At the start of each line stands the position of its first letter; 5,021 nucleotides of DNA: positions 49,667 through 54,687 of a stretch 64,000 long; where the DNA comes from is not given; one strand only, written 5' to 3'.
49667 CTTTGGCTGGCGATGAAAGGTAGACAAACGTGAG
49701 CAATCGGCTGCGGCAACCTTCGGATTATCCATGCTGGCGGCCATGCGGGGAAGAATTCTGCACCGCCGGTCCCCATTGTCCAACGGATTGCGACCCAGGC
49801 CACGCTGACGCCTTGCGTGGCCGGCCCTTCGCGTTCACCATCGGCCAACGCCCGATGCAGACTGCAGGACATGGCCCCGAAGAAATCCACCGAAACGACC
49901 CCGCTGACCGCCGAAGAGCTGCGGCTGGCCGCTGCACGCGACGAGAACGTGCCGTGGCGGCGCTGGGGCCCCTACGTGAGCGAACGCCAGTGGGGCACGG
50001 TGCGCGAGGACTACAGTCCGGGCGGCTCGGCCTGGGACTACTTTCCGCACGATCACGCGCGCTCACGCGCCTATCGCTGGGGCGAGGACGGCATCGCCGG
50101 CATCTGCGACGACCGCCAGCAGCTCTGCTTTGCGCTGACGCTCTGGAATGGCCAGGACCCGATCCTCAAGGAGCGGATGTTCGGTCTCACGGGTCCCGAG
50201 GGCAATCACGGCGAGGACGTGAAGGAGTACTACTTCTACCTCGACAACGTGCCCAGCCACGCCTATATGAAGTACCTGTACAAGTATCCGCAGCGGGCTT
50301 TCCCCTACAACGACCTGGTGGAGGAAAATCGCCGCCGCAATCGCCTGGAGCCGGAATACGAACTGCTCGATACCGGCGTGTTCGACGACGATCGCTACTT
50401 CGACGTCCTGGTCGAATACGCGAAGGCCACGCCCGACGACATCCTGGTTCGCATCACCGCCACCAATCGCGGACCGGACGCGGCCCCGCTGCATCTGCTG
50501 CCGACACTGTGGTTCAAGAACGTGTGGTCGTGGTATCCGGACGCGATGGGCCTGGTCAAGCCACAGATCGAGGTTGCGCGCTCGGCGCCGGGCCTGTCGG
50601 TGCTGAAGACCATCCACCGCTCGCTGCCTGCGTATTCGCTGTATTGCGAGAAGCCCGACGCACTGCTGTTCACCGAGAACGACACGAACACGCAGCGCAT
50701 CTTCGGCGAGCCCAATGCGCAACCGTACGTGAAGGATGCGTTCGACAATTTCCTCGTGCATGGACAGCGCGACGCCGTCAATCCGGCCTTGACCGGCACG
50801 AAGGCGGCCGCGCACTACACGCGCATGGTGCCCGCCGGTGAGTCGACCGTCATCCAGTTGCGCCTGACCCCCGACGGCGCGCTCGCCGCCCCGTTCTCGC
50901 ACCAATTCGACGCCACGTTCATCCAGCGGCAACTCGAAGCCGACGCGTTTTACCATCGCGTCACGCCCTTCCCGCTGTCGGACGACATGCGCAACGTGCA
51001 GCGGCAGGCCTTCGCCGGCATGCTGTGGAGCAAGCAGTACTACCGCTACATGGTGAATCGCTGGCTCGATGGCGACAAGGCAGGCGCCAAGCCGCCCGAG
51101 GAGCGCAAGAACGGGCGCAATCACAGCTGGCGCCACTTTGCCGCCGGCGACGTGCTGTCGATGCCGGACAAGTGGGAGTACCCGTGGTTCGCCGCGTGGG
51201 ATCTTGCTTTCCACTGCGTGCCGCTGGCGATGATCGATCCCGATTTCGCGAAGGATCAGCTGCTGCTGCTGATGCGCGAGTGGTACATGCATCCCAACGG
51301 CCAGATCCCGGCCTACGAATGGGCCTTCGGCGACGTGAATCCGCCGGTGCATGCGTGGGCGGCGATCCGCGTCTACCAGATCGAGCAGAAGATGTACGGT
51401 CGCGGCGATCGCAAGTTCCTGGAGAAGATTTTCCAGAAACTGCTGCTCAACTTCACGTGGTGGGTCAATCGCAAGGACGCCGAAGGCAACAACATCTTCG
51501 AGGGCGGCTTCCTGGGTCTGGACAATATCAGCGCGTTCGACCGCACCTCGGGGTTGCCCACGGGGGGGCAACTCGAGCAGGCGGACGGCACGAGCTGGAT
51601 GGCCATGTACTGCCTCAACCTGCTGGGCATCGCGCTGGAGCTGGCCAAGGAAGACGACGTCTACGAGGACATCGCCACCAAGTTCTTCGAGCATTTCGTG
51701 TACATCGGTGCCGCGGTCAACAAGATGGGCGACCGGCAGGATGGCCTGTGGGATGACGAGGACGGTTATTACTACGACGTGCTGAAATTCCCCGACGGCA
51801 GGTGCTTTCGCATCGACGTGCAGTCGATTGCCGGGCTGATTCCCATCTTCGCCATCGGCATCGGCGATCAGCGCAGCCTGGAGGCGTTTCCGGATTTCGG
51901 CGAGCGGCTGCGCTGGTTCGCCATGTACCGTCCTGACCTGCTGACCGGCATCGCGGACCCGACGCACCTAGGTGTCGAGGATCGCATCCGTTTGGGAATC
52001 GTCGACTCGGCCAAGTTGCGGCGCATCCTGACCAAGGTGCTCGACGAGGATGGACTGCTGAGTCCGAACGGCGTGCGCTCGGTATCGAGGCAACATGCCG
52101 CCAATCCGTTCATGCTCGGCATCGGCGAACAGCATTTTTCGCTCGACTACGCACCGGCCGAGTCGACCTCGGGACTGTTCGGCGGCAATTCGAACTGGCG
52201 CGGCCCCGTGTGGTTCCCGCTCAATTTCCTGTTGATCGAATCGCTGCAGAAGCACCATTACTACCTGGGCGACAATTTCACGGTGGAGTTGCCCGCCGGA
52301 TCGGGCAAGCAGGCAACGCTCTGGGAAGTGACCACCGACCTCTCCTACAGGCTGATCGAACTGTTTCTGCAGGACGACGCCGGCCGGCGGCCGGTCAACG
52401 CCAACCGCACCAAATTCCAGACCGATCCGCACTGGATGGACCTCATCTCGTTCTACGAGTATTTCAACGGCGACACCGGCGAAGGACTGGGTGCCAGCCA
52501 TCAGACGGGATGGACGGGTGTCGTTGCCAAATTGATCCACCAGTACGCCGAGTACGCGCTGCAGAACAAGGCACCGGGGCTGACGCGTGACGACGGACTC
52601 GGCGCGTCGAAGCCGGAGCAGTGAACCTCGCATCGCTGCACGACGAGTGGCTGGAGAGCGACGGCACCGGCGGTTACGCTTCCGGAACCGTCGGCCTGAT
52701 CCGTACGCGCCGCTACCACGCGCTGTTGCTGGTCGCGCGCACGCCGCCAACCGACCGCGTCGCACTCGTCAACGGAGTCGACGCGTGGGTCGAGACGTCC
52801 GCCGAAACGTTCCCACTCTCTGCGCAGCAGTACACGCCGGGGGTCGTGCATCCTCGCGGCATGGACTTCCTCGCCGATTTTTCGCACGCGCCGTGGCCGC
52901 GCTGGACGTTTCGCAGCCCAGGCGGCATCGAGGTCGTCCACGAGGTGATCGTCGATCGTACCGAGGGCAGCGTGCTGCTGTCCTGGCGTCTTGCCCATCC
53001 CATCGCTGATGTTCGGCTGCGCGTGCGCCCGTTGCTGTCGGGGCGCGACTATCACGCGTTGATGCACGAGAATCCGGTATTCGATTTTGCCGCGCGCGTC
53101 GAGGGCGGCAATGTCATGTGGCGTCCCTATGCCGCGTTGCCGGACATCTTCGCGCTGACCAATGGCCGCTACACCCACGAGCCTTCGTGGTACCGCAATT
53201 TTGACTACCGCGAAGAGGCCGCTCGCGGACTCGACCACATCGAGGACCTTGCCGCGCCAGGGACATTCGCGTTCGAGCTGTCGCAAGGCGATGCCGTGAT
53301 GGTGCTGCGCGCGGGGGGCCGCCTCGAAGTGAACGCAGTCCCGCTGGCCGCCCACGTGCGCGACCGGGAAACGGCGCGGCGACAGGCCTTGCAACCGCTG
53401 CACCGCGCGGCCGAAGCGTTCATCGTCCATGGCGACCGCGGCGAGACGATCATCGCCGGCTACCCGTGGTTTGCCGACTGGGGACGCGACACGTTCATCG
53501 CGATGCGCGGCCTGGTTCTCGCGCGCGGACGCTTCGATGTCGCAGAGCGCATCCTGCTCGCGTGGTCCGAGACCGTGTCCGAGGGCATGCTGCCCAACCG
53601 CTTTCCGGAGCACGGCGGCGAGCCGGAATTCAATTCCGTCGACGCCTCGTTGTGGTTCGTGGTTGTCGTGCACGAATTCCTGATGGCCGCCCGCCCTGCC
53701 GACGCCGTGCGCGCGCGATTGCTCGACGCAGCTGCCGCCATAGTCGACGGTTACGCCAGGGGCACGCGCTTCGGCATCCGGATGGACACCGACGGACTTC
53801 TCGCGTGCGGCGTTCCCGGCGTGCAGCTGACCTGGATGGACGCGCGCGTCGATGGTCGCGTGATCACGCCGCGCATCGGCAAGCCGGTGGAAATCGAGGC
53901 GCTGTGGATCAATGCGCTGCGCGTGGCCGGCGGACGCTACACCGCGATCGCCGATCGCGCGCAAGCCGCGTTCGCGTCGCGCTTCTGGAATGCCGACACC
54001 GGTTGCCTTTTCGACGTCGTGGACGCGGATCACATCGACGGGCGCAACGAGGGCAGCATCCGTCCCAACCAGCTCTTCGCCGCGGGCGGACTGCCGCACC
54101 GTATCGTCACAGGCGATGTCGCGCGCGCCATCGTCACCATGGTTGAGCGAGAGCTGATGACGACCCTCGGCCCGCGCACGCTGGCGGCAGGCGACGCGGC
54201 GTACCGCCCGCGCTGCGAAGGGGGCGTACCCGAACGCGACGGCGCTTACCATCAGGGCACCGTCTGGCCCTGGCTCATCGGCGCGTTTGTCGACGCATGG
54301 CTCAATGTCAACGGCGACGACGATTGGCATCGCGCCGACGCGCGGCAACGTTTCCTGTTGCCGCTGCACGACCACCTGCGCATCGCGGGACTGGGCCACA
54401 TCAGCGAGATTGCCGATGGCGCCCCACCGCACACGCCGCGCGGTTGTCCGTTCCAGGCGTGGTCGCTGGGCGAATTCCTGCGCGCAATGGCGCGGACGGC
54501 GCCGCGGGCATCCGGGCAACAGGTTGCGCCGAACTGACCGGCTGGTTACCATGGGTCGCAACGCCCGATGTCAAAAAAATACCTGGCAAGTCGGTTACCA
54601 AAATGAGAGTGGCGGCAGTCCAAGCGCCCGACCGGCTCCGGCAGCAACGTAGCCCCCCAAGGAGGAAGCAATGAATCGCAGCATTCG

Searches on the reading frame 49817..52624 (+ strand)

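Call 80: search_protein_families(library=pfam, proteins=[window:49817-52624:+], max_evalue=0.00001)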
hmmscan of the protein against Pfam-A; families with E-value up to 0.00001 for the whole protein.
window:49817-52624:+ (935 aa): 1 family
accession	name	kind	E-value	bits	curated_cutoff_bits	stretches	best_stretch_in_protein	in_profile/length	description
PF22422.2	MGH1-like_GH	-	8.9e-25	88.4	27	2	455-687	1-256/356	Mannosylglycerate hydrolase MGH1-like glycoside hydrolase domain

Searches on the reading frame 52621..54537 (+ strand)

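Call 80: search_protein_families(library=pfam, proteins=[window:52621-54537:+], max_evalue=0.00001)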
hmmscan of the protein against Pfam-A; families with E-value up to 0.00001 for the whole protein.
window:52621-54537:+ (638 aa): 2 families
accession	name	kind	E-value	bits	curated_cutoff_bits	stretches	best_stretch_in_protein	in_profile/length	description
PF06202.20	GDE_C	-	1.5e-102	343.8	21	1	264-621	3-367/367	Amylo-alpha-1,6-glucosidase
PF12439.13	GDE_N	-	1.5e-60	204.8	27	1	9-226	2-218/219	Glycogen debranching enzyme N terminal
